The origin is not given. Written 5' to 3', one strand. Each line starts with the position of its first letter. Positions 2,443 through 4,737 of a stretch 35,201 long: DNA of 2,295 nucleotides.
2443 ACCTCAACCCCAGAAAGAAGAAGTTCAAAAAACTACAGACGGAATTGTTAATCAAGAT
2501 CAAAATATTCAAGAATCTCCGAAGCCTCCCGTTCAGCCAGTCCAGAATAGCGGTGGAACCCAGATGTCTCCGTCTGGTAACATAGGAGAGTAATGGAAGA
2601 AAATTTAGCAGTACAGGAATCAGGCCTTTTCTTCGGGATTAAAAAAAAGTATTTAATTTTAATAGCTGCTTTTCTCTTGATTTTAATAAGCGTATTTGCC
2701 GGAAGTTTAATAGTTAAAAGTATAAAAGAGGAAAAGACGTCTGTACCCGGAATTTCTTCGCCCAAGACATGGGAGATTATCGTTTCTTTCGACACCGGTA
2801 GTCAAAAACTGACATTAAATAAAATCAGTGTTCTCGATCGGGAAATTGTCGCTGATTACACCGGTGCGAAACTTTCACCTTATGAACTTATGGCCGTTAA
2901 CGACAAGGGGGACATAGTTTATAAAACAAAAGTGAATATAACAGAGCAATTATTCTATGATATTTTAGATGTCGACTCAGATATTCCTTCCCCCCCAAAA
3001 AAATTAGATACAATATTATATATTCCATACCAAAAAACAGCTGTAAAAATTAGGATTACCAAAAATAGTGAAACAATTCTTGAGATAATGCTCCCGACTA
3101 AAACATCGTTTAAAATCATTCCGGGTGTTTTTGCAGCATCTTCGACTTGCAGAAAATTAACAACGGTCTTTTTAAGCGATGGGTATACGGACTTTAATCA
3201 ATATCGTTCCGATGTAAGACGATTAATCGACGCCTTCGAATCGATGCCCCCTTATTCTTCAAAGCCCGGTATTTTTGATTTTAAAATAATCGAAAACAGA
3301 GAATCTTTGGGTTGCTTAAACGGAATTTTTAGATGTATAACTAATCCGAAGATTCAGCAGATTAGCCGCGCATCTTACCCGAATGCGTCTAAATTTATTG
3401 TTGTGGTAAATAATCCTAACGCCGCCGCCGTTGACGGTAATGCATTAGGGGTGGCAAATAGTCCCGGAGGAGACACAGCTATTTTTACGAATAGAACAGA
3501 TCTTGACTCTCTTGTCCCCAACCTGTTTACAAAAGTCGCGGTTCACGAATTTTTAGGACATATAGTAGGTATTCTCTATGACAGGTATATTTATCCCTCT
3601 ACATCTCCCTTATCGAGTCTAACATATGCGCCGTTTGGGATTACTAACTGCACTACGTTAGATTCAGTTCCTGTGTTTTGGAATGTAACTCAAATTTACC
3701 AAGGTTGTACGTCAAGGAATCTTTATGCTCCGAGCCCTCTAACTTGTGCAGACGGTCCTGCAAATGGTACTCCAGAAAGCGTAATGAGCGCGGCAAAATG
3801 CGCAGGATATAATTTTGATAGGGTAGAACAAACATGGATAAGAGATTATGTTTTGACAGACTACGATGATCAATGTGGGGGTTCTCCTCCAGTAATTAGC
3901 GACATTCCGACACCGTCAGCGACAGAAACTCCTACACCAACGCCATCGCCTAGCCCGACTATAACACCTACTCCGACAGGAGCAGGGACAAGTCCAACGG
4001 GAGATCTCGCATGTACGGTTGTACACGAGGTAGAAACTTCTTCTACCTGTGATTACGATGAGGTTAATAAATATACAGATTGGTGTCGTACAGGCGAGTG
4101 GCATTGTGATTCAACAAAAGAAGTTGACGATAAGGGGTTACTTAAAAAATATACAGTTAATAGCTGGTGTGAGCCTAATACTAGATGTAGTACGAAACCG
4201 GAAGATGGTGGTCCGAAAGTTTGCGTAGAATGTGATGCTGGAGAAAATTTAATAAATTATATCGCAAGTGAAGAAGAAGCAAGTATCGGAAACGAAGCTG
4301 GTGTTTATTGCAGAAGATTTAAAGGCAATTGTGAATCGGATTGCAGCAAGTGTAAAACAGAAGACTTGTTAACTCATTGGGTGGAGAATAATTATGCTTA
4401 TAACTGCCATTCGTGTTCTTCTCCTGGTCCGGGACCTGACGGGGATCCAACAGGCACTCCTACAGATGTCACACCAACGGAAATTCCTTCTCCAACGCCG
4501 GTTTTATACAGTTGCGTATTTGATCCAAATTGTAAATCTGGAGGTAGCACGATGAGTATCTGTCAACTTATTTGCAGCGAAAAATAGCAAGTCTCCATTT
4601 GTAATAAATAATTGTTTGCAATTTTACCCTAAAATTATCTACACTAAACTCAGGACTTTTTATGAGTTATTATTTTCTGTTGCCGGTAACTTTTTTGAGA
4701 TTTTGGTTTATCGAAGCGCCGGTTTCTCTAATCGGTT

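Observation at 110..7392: Coupled four-gene module: two atypical Hsp100 unfoldases bracketing an exported M64-like Cys-rich protein and a small membrane protein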

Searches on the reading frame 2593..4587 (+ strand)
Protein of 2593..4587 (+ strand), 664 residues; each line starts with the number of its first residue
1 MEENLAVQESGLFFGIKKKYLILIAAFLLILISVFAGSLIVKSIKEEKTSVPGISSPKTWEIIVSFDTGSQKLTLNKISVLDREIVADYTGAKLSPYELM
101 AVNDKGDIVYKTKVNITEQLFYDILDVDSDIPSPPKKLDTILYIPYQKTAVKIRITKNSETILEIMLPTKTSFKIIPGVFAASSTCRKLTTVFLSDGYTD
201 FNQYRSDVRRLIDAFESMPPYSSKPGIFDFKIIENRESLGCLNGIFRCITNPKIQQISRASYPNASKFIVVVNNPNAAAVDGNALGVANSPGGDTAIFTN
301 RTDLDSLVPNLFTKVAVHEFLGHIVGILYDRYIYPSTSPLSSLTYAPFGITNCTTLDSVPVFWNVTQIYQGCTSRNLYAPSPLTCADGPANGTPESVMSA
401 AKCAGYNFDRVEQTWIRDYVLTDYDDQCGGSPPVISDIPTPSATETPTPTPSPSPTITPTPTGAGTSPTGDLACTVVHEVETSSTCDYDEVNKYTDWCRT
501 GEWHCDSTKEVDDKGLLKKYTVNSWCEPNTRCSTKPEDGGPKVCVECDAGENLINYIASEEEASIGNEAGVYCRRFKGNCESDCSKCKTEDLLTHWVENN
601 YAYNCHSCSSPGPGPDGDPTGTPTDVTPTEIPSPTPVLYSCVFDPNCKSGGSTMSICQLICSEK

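Call 3: search_protein_families(library=pfam, proteins=[window:2593-4587:+], max_evalue=0.01)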
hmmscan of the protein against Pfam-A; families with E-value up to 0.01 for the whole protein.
window:2593-4587:+ (664 aa): 1 family
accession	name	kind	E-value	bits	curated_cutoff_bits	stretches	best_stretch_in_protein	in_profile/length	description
PF09471.16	Peptidase_M64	-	0.00068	19.3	26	1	184-342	8-170/302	IgA Peptidase M64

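Call 4: search_protein_families(library=ncbifam, proteins=[window:2593-4587:+], max_evalue=0.01)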
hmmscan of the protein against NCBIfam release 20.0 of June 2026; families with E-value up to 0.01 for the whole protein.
window:2593-4587:+ (664 aa): 0 families

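Call 56: search_solved_structures(query=A3, max_evalue=1, show_alignments=2)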
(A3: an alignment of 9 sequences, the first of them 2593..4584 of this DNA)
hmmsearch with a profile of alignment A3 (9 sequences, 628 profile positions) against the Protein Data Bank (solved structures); distinct sequences matched with E-value up to 1: 0.
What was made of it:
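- Tried and rejected: The g2 family profile had no hit against PDB sequences at E <= 1 (call 56).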

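Call 57: search_protein_families(library=pfam, alignment_id=A3, max_evalue=0.01)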
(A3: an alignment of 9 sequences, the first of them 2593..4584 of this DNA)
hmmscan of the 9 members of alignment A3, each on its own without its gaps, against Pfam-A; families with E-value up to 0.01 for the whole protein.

A. member 1, window:2593-4584:+ (664 aa): 1 family
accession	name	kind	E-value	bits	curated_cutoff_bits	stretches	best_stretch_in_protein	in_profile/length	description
PF09471.16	Peptidase_M64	-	0.00068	19.3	26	1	184-342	8-170/302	IgA Peptidase M64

B. families by the number of members that match (of 9 scanned): 7 families
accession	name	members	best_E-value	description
PF17210.9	SdrD_B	4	1.8e-11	SdrD B-like domain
PF13620.12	CarboxypepD_reg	4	3.3e-07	Carboxypeptidase regulatory-like domain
PF00963.24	Cohesin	3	4.9e-07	Cohesin domain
PF13715.12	CarbopepD_reg_2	3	9.5e-05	CarboxypepD_reg-like domain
PF09471.16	Peptidase_M64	2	0.00068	IgA Peptidase M64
PF17802.7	SpaA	2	0.0037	Prealbumin-like fold domain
PF09430.16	EMC7_beta-sandw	1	0.005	ER membrane protein complex subunit 7, beta-sandwich domain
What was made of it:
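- On Peptidase M64 (g2): Two of 9 members match at E <= 0.01 (calls 3, 57).
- Closest known: Peptidase M64. Different: Only 2 of 9 family members match, and the family profile has no PDB hit (calls 56, 57). g2 is better described as an unclassified zincin-like exoprotein.
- Checked: The Pfam score is 19.3 bits against a cut-off of 26, only 2 of 9 family members match, and a family profile has no PDB hit (calls 3, 56, 57).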

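Call 71: search_protein_families(library=padloc, proteins=[window:2593-4587:+], max_evalue=0.001)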
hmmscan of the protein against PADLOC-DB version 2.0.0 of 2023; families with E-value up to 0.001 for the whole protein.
window:2593-4587:+ (664 aa): 0 families
